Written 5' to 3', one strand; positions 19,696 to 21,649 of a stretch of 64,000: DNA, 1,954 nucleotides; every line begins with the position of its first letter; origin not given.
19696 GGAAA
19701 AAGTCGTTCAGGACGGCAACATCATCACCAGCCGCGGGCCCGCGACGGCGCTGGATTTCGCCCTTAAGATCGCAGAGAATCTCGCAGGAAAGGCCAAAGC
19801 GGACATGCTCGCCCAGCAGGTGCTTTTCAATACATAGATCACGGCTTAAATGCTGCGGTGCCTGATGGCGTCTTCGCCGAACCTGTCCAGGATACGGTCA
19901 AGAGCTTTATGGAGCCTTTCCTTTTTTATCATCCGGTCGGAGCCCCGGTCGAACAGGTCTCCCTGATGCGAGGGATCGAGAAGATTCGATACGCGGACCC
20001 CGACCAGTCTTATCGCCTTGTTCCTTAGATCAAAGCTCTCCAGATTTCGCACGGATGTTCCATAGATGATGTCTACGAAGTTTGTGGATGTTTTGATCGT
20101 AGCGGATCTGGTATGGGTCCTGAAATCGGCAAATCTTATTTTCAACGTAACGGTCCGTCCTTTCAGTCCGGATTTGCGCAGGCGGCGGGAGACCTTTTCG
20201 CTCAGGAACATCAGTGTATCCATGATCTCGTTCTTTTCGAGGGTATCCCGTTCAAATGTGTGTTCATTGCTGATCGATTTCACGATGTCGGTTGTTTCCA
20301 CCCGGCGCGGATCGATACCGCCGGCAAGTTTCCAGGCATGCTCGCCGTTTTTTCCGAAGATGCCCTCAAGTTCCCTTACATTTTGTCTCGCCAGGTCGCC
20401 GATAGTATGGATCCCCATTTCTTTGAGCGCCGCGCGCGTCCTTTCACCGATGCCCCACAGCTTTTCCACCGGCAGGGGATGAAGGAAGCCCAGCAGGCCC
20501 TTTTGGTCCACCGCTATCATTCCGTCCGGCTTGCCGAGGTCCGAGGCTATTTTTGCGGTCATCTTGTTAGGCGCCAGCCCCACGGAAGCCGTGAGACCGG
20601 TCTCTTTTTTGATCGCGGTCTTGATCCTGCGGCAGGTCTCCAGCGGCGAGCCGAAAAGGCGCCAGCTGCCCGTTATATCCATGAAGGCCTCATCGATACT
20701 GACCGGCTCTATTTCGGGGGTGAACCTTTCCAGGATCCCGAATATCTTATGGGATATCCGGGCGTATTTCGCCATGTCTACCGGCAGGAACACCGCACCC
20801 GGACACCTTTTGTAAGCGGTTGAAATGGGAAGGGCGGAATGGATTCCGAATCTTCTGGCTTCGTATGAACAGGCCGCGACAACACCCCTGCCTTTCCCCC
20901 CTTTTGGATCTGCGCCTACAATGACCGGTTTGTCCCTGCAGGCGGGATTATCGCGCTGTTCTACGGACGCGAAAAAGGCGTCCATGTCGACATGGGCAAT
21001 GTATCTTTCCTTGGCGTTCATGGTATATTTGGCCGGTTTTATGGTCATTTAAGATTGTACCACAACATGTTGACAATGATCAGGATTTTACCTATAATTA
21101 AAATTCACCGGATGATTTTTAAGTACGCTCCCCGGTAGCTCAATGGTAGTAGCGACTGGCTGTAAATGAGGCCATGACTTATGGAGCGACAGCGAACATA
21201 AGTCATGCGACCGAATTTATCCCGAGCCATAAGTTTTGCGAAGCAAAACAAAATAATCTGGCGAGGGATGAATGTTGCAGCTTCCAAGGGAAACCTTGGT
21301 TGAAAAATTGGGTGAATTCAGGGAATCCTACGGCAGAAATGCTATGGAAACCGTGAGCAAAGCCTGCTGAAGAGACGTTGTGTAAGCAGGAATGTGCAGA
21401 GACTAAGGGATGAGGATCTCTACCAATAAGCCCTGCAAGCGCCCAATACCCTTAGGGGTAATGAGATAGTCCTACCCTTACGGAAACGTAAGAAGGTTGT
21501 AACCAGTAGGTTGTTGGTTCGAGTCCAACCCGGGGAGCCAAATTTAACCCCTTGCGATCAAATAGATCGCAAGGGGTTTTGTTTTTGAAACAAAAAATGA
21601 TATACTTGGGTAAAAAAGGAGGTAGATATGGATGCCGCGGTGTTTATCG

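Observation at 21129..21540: tRNA gene (probably tRNA-Asn GUU) split by a 336-nt group I intron in the anticodon loop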

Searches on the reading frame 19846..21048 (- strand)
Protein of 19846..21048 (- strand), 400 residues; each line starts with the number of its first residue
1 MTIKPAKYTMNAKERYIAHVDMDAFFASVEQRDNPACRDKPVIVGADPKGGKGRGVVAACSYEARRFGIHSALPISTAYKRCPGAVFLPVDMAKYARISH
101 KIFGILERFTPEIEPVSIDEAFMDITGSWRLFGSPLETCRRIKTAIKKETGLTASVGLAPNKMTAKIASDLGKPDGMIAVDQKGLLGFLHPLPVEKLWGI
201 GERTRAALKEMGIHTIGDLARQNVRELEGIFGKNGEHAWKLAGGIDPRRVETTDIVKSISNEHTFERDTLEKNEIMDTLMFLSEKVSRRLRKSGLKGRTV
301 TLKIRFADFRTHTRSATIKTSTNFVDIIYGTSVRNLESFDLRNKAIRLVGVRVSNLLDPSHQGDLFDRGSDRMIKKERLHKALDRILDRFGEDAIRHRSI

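Call 7: find_encoding_contigs(protein=window:19846-21048:-, flank=3000, max_places=6)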
Protein window:19846-21048:- (400 aa): 15 contigs read that carry it; 4 places shown.
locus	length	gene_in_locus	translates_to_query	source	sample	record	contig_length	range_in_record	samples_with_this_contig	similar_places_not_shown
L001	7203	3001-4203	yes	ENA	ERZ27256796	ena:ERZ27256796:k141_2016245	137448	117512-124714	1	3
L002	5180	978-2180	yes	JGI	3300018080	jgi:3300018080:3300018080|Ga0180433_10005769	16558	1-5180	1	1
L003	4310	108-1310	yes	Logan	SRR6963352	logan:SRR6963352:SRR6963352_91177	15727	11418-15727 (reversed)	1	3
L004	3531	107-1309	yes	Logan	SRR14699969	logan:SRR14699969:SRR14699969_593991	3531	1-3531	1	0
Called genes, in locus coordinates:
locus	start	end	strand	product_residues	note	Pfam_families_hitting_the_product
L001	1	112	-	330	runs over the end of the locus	PF02423:OCD_Mu_crystall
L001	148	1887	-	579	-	PF02386:TrkH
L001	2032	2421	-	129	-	-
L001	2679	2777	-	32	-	-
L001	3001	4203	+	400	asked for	PF00817:IMS, PF11798:IMS_HHH (weak), PF21999:IMS_HHH_1 (weak), PF11799:IMS_C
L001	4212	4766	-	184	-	PF01965:DJ-1_PfpI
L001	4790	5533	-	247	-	PF01048:PNP_UDP_1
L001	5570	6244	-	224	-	PF13432:TPR_16 (weak)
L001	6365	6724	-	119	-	PF00072:Response_reg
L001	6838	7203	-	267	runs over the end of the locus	PF05359:DUF748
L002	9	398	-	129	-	-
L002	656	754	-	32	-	-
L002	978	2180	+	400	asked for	PF00817:IMS, PF11798:IMS_HHH (weak), PF21999:IMS_HHH_1 (weak), PF11799:IMS_C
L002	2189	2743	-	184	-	PF01965:DJ-1_PfpI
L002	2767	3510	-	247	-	PF01048:PNP_UDP_1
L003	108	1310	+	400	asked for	PF00817:IMS, PF11798:IMS_HHH (weak), PF21999:IMS_HHH_1 (weak), PF11799:IMS_C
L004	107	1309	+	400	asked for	PF00817:IMS, PF11798:IMS_HHH (weak), PF21999:IMS_HHH_1 (weak), PF11799:IMS_C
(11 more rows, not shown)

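Call 21: find_related_loci(query=window:19846-21048:-, collection=genome_contigs, flank=4000)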
Query window:19846-21048:- (400 aa) in genome_contigs; peptide patterns used: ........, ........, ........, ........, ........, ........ (x = any residue, [..] = any of these).
203 stretches matched a pattern; 155 encode a relative of the query (tblastn E <= 1e-3); the best 80 are kept; 80 distinct loci.
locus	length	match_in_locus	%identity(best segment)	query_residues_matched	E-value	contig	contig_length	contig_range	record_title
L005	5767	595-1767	75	10-400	0e+0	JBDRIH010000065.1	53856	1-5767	MAG: Candidatus Omnitrophota bacterium isolate MEGAHIT-group-1.574 k141_10143169, whole genome shotgun sequence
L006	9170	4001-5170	69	9-398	0e+0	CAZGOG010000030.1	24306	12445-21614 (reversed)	MAG TPA_asm: uncultured Planctomycetia bacterium isolate binchicken_co334_259 genome assembly, contig: NODE_3439_length_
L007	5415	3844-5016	69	8-398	0e+0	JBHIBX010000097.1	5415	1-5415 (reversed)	MAG: Candidatus Omnitrophota bacterium isolate FS_3_bin.19 NODE_2558_length_5415_cov_4.661007, whole genome shotgun sequ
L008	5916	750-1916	69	10-398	0e+0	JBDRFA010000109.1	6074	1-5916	MAG: Candidatus Omnitrophota bacterium isolate MEGAHIT-group-1.343 k141_2061070, whole genome shotgun sequence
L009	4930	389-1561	66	10-400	0e+0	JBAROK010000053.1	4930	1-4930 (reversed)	MAG: Candidatus Omnitrophota bacterium isolate MFD13429_ilm_asm_bin15 k127_10090, whole genome shotgun sequence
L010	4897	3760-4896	68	9-387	0e+0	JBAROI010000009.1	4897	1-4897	MAG: Candidatus Omnitrophota bacterium isolate MFD13429_ilm_asm_bin31 k127_78046, whole genome shotgun sequence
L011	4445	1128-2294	66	9-398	0e+0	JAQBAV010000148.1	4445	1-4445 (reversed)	MAG: Candidatus Omnitrophota bacterium isolate MAG_328_bin-15 328_bin-15_ctg-148, whole genome shotgun sequence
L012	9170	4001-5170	66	9-398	8e-175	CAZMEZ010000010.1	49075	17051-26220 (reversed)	MAG TPA_asm: uncultured Planctomycetia bacterium isolate SRP141376_co1_78 genome assembly, contig: NODE_1776_length_4907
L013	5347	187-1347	65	13-399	3e-175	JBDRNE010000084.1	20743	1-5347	MAG: Candidatus Omnitrophota bacterium isolate MEGAHIT-group-1.87 k141_5645540, whole genome shotgun sequence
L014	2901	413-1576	66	13-399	0e+0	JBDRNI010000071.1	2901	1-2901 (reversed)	MAG: Candidatus Omnitrophota bacterium isolate MEGAHIT-group-1.881 k141_12699256, whole genome shotgun sequence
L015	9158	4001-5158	64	13-398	2e-168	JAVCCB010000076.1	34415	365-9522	MAG: Candidatus Tantalella remota isolate MAG_3300035698_1097 Ga0374944_042802, whole genome shotgun sequence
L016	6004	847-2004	64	13-398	5e-169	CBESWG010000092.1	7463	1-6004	MAG TPA_asm: uncultured bacterium isolate SRR7614714_metabat2_22 genome assembly, contig: ERZ25083850.3165, whole genome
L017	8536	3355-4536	63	7-400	1e-166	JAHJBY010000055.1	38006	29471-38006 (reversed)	MAG: Candidatus Omnitrophota bacterium isolate Modern_marine.mb.279 Modern_marine.mb.279_k141_977346, whole genome shotg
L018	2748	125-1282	63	13-398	7e-177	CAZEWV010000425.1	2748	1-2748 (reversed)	MAG TPA_asm: uncultured Eubacteriales bacterium isolate SRP128015_co2_61 genome assembly, contig: NODE_51738_length_2748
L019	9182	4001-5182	62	8-398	2e-166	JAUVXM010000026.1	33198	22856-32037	MAG: Candidatus Aminicenantes bacterium isolate CSMAG_1216 CSMAG_1216_k141_18755_length_33198_cov_39.0946, whole genome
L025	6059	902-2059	62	13-399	6e-164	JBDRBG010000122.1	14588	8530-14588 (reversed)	MAG: Candidatus Omnitrophota bacterium isolate MEGAHIT-group-1.1043 k141_9525097, whole genome shotgun sequence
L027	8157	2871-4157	57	14-398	4e-163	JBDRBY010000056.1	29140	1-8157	MAG: Candidatus Omnitrophota bacterium isolate MEGAHIT-group-1.154 k141_6691654, whole genome shotgun sequence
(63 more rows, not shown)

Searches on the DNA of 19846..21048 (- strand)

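Call 29: search_rna_families(sources=[L014, L011], threshold=evalue, max_evalue=1)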
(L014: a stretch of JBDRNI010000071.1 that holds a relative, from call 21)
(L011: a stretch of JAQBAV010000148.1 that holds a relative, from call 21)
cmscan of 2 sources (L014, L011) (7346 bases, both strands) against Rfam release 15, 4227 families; matches with E-value up to 1: 4.
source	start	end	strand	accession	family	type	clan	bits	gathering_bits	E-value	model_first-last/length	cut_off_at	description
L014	23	259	-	RF00028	Intron_gpI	Intron;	-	77.5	50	6.8e-19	1-253/253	no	Group I catalytic intron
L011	450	517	+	RF00506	Thr_leader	Cis-reg; leader;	-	22.8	55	0.77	1-118/118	no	Threonine operon leader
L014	2546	2583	-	RF01100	PK-BYV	Cis-reg;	-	22.3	50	0.28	1-40/40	no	3'-terminal pseudoknot in BYV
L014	1246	1438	+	RF01850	beta_tmRNA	Gene;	CL00001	13.8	84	0.47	1-331/331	no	Betaproteobacteria transfer-messenger RNA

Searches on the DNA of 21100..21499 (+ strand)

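Call 30: search_rna_families(source=window, start=21100, end=21300, threshold=evalue, max_evalue=10)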
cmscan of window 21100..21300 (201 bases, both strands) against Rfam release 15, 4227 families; matches with E-value up to 10: 2.
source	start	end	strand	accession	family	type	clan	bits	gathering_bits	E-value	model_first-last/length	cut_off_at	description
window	21201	21286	-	RF01574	DdR6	Gene; snRNA; snoRNA; CD-box;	-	13.3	90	8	1-86/86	no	Dictyostelium snoRNA DdR6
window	21146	21300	-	RF04188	Hovlinc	Gene; ribozyme;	-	10.6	42.3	9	54-170/170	5'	Hovlinc ribozyme (hominin vlincRNA-located)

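Call 72: search_dna_similar(query=window:21274-21499:+, collection=phages, mode=distant, max_evalue=0.001, max_rows=10)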
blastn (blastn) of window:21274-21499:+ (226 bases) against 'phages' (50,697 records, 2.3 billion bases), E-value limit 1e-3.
Records with a match: 2; places in all: 2; records where one place covers at least 80% of the query: 0.
Best place of each record, by identity: 80-90% 1; 60-80% 1.
By first word of the organism name: Klebsiella 1; Vibrio 1.
By host as written in the record: Klebsiella pneumoniae 1; Vibrio splendidus 1.
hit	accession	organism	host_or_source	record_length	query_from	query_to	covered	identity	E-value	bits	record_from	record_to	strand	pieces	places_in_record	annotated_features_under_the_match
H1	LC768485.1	Klebsiella phage phiKp_21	Klebsiella pneumoniae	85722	24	91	30%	76.8%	4e-4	50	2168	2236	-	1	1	none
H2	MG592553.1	Vibrio phage 1.187.O._10N.286.49.F1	Vibrio splendidus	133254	29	90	27%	80.6%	1e-4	52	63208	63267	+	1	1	none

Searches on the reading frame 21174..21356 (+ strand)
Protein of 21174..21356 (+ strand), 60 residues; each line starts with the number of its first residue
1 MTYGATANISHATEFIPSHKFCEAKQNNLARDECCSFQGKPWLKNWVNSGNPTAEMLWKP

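Call 50: search_protein_families(library=pfam, proteins=[window:21174-21356:+], max_evalue=0.1)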
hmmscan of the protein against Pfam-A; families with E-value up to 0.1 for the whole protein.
window:21174-21356:+ (60 aa): 0 families
